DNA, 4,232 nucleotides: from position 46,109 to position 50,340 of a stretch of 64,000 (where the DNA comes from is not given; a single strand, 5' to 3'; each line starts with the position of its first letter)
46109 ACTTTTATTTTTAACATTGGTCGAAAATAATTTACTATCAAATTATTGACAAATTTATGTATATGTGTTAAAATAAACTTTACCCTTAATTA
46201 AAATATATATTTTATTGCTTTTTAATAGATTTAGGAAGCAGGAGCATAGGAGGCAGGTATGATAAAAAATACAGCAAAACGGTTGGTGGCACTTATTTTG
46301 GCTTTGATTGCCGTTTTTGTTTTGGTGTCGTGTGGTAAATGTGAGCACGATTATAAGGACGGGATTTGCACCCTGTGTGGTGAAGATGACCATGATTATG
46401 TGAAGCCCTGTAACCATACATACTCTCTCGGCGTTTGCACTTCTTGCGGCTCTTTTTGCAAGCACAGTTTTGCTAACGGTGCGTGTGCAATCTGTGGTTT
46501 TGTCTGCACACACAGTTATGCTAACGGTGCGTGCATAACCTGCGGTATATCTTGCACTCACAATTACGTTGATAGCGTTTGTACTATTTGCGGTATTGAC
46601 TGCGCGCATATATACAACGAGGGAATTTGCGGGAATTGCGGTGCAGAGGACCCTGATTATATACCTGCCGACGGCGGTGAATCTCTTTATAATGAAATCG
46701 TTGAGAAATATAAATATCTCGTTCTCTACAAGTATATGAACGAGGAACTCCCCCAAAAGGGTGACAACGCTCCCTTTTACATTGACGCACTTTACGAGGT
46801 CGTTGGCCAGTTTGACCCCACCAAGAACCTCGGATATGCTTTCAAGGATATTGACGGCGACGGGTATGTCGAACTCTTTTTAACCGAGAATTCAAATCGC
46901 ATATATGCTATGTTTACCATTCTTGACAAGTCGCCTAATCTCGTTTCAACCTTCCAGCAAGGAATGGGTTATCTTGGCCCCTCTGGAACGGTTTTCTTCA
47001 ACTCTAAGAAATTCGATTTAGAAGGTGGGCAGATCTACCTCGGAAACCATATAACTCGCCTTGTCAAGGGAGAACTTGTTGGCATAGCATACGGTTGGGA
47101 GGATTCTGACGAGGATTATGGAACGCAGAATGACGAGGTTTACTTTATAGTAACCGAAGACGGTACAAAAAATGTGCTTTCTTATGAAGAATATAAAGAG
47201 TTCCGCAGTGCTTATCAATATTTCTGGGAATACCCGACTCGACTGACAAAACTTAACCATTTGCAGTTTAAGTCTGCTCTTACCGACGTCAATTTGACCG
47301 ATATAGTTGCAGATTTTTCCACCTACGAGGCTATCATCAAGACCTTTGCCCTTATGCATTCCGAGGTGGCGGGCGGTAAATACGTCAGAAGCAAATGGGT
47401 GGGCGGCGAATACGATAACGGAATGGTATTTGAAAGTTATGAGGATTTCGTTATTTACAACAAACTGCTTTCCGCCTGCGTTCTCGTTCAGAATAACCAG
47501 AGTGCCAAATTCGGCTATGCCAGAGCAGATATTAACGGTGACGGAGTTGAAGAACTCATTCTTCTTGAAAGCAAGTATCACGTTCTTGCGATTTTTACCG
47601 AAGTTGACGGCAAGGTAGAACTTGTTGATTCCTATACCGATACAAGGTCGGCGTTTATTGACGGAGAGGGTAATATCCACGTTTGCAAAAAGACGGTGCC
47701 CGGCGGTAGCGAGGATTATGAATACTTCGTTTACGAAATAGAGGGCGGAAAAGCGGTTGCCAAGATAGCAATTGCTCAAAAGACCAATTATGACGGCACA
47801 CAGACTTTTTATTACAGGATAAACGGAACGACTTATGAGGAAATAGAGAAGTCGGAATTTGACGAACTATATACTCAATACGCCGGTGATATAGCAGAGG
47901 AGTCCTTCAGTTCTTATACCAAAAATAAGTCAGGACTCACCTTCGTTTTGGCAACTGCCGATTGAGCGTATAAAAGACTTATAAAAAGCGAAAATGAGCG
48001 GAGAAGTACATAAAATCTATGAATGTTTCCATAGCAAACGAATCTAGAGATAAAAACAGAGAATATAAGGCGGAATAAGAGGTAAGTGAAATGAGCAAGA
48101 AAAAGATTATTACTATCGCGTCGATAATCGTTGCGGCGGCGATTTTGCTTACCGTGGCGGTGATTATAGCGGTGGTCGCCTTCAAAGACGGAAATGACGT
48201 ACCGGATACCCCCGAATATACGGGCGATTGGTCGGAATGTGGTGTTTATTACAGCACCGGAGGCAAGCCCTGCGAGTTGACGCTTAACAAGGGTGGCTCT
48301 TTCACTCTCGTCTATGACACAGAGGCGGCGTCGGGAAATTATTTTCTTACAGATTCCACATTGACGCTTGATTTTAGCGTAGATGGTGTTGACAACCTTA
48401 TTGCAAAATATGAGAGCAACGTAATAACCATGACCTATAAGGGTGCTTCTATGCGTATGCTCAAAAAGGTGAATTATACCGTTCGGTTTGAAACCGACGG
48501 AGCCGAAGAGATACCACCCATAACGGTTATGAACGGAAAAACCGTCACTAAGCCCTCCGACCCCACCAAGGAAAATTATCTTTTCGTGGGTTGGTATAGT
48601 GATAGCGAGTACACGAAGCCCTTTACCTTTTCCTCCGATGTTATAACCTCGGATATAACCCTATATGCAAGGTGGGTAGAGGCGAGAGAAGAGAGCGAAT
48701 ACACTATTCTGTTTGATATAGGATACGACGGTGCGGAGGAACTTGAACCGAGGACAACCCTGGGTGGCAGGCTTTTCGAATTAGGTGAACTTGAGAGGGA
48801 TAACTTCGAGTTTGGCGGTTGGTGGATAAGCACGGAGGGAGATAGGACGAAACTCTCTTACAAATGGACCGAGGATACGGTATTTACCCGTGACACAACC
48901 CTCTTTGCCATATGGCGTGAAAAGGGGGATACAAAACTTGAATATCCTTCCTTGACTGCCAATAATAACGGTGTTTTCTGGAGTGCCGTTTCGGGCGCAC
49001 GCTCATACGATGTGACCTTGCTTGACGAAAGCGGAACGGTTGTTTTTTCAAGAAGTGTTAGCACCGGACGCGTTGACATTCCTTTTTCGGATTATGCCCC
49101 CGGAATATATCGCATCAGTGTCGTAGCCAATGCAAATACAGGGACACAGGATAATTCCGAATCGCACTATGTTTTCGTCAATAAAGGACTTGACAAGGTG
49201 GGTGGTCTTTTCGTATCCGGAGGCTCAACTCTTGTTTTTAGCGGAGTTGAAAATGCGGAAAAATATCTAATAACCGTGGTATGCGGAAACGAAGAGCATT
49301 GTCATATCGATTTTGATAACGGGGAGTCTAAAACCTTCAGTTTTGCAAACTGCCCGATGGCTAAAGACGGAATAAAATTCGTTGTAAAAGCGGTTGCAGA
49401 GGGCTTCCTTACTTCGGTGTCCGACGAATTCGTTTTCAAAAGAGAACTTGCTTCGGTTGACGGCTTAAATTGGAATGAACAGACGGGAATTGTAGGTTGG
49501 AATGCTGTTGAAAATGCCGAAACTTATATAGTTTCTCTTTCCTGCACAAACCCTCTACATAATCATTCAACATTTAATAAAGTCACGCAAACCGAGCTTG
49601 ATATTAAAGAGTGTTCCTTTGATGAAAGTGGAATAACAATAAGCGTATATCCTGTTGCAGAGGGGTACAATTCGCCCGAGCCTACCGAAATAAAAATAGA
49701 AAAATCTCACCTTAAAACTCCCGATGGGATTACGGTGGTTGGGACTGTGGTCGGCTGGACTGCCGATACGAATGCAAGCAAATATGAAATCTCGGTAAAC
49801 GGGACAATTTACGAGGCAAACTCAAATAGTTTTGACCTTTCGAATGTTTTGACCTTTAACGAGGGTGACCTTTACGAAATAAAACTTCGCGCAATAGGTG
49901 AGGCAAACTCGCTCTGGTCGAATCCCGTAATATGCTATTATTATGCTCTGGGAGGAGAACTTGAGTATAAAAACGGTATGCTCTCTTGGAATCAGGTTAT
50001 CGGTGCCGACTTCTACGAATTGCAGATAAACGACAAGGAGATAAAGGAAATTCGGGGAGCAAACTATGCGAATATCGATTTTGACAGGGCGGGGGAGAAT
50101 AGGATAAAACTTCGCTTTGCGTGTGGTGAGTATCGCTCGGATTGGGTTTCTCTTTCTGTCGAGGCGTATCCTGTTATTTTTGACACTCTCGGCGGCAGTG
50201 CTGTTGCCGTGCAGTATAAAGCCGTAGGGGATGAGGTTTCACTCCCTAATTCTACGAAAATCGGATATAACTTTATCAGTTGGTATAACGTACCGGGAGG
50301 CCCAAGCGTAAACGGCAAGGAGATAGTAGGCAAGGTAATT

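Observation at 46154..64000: Cell-surface island: giant LRR protein, Cys/His-repeat lipoprotein and a Bat-like vWA operon ending in a second LRR lipoprotein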

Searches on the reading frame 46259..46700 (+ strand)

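Call 67: search_protein_families(library=pfam, proteins=[window:46259-46700:+], max_evalue=5)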
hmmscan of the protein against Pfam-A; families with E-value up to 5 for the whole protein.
window:46259-46700:+ (147 aa): 1 family
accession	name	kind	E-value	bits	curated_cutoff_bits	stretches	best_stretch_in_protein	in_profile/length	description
PF22838.1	COMMD8_HN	-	0.52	11.2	27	1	25-72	9-56/90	COMMD8, helical N-terminal domain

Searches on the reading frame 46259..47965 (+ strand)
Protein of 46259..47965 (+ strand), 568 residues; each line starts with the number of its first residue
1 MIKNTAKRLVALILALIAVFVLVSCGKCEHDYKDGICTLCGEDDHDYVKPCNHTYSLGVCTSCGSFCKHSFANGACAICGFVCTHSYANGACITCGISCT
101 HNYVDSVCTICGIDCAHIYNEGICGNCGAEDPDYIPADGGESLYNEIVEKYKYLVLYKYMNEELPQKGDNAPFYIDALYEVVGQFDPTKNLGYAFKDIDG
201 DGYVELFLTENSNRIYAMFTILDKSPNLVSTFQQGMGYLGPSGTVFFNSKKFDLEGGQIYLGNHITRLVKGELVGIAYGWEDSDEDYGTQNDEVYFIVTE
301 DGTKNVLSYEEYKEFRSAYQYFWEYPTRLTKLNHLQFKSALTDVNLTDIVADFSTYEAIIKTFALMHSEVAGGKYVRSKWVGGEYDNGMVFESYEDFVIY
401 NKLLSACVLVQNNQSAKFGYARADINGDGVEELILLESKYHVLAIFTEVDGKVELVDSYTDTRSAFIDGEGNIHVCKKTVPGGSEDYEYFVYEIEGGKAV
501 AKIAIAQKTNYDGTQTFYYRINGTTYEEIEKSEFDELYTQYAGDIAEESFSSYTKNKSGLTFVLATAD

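Call 7: search_protein_families(library=pfam, proteins=[window:46259-47965:+], max_evalue=0.01)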
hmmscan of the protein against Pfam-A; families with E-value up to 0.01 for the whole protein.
window:46259-47965:+ (568 aa): 2 families
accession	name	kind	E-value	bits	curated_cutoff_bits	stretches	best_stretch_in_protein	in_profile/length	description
PF13517.12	FG-GAP_3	-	0.00061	20.8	26.9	0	197-216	1-19/61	FG-GAP-like repeat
PF01839.29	FG-GAP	-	0.0056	17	22.1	0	197-209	9-21/37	FG-GAP repeat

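Call 8: search_protein_families(library=ncbifam, proteins=[window:46259-47965:+], max_evalue=0.01)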
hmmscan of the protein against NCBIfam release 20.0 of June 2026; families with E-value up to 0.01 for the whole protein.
window:46259-47965:+ (568 aa): 0 families

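Call 33: find_related_loci(query=window:46259-47965:+, collection=metagenome_contigs, flank=10000)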
Query window:46259-47965:+ (568 aa) in metagenome_contigs; peptide patterns used: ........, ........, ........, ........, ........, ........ (x = any residue, [..] = any of these).
77 stretches matched a pattern, but none encodes a relative of the query by tblastn (E <= 1e-3).

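Call 34: find_homologous_proteins(query=window:46259-47965:+, max_evalue=0.00001)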
Query window:46259-47965:+ (568 aa): 69 proteins with E <= 0.00001 among 5165 candidates.
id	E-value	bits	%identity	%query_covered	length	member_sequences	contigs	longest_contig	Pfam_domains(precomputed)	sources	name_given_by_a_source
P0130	1.1e-252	858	53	98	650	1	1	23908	-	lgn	-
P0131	1.1e-250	851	57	100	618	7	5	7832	-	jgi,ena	-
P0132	1.1e-242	825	58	96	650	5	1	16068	-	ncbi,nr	ncbi:MAG: hypothetical protein E7645_04065 [Ruminococcaceae bacterium]|nr:hypothetical protein [Osci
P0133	9.2e-228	776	52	95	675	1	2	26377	-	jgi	-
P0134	1.9e-223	761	53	99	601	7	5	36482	-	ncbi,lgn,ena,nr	ncbi:MAG: hypothetical protein IKL79_06075 [Clostridia bacterium]|nr:hypothetical protein [Clostridi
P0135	6.4e-220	750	54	100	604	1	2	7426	-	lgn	-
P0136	7.6e-212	723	57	99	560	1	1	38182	-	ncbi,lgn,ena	-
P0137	7.7e-212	723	52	100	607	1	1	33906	-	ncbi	-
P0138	2.3e-208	712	57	98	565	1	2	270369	-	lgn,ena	-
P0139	9.4e-205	700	51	99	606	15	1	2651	-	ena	-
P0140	1.6e-202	692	55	99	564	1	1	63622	-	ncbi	-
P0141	2.3e-202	692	56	98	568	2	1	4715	-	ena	-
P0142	3.7e-200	684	53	95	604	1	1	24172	-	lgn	-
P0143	1.9e-193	662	52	99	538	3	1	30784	-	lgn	-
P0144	2.6e-193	662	50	99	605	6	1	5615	-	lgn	-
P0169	2.8e-162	559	43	95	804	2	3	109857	-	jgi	-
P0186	1.1e-111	392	38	98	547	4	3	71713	-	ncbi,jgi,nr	ncbi:MAG: hypothetical protein E7360_01875 [Clostridiales bacterium]|nr:hypothetical protein [Clostr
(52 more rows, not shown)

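Call 35: find_encoding_contigs(protein=P0138, flank=10000, max_places=1)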
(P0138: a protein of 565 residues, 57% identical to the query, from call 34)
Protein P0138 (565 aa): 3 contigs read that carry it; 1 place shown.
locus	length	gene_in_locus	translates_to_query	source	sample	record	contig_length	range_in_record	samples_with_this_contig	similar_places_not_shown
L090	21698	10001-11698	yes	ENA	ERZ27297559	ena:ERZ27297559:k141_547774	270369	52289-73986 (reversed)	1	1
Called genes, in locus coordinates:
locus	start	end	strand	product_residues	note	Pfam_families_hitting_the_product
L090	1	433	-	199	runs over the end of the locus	PF01351:RNase_HII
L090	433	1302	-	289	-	PF01926:MMR_HSR1, PF02421:FeoB_N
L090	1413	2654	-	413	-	PF10502:Peptidase_S26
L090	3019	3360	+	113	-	PF01245:Ribosomal_L19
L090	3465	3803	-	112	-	PF11969:DcpS_C, PF01230:HIT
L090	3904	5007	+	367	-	PF05050:Methyltransf_21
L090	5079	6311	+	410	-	PF01136:Peptidase_U32, PF16325:Peptidase_U32_C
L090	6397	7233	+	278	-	PF02673:BacA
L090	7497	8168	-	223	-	PF03167:UDG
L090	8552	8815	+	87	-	PF01649:Ribosomal_S20p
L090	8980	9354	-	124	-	PF01809:YidD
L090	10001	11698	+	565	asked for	-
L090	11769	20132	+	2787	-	PF09479:Flg_new, PF12799:LRR_4 (faint), PF13855:LRR_8 (faint), PF13306:LRR_5, PF09479:Flg_new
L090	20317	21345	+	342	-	PF18998:Flg_new_2 (weak)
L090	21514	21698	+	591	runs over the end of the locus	-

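Call 36: find_encoding_contigs(protein=P0186, flank=10000, max_places=1)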
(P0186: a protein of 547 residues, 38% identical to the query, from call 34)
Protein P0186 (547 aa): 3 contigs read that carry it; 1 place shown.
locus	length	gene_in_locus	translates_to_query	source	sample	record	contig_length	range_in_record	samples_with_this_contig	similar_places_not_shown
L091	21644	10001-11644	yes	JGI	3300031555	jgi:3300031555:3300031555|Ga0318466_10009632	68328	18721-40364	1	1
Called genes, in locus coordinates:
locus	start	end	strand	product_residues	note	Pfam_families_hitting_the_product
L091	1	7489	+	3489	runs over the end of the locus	-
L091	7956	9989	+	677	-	-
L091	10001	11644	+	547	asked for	-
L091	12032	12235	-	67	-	PF12844:HTH_19, PF13560:HTH_31 (weak), PF01381:HTH_3, PF13443:HTH_26 (weak)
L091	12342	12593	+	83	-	-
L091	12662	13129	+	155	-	PF01451:LMWPc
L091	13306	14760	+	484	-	PF04932:Wzy_C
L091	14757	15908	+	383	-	PF06925:MGDG_synth (weak), PF02350:Epimerase_2 (weak)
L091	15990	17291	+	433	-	PF17820:PDZ_6 (weak), PF19238:Radical_SAM_2, PF04055:Radical_SAM (faint), PF04459:DUF512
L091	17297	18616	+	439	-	PF00071:Ras (faint), PF00350:Dynamin_N (faint), PF01926:MMR_HSR1, PF02421:FeoB_N, PF00009:GTP_EFTU, PF01926:MMR_HSR1, PF02421:FeoB_N, PF14714:KH_dom-like, +5 more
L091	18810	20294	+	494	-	PF09547:SpoIVA_ATPase, PF20438:SpoIVA_middle, PF20439:SpoIVA_C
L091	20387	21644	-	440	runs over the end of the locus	-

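Call 37: find_encoding_contigs(protein=P0169, flank=10000, max_places=1)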
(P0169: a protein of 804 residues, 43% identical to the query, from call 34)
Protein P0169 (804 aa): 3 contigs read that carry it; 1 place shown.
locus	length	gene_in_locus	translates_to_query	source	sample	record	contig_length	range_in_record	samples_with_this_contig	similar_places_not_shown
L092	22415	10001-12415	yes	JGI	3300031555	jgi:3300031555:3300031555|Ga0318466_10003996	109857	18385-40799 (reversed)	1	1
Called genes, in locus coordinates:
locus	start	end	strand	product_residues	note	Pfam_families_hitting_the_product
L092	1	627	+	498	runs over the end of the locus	PF14821:Thr_synth_N, PF00291:PALP, PF24857:THR4_C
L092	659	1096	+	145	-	-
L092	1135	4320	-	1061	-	PF00005:ABC_tran, PF02687:FtsX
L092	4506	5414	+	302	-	PF01120:Alpha_L_fucos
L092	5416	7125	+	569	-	PF01522:Polysacc_deac_1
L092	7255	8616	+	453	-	PF00079:Serpin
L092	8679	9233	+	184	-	-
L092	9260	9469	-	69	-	PF12844:HTH_19, PF13560:HTH_31, PF01381:HTH_3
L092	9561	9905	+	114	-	-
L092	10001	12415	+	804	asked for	-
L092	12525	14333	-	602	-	PF17297:PEPCK_N, PF00821:PEPCK_GTP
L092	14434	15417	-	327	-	PF03629:SASA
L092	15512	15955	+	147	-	-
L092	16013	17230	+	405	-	PF00579:tRNA-synt_1b, PF22421:SYY_C-terminal, PF01479:S4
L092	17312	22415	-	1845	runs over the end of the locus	PF13306:LRR_5, PF09479:Flg_new (weak), PF00754:F5_F8_type_C (weak), PF22633:F5_F8_type_C_2 (faint), PF00754:F5_F8_type_C (weak), PF01522:Polysacc_deac_1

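Call 89: search_protein_families(library=padloc, proteins=[window:46259-47965:+], max_evalue=0.001)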
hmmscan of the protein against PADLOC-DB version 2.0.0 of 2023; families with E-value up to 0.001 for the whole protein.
window:46259-47965:+ (568 aa): 0 families

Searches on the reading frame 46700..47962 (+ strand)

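Call 67: search_protein_families(library=pfam, proteins=[window:46700-47962:+], max_evalue=5)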
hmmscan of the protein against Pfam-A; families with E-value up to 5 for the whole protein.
window:46700-47962:+ (421 aa): 2 families
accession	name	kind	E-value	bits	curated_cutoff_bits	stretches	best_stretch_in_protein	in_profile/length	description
PF13517.12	FG-GAP_3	-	0.00024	22.1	26.9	1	50-69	1-19/61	FG-GAP-like repeat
PF01839.29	FG-GAP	-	0.0024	18.1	22.1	1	50-62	9-21/37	FG-GAP repeat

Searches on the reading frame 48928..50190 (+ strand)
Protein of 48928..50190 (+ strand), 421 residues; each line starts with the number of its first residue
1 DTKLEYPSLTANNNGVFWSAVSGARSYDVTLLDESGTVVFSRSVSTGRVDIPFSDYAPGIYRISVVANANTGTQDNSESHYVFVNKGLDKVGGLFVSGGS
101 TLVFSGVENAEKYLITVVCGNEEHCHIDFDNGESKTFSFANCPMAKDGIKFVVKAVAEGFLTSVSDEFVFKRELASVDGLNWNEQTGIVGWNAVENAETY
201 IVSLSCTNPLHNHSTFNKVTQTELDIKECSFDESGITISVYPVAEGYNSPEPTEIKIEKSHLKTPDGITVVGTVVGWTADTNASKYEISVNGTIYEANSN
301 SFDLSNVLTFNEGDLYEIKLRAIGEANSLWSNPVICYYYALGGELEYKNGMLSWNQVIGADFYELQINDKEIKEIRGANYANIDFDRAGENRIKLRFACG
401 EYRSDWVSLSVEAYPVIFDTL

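Call 67: search_protein_families(library=pfam, proteins=[window:48928-50190:+], max_evalue=5)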
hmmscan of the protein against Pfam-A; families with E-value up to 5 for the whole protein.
window:48928-50190:+ (421 aa): 4 families
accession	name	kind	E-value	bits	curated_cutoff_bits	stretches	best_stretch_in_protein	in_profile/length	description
PF18962.6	Por_Secre_tail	-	0.081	13.7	27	1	24-71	19-68/75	Secretion system C-terminal sorting domain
PF17210.9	SdrD_B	-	0.088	13.4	29.7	1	11-71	11-70/112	SdrD B-like domain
PF23623.1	GBD_IRG7_N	-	0.15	12.7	27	1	29-71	40-84/95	IRG7 N-terminal galactose binding domain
PF16967.11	TcfC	-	0.15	12.1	29.4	1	36-67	21-52/68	E-set like domain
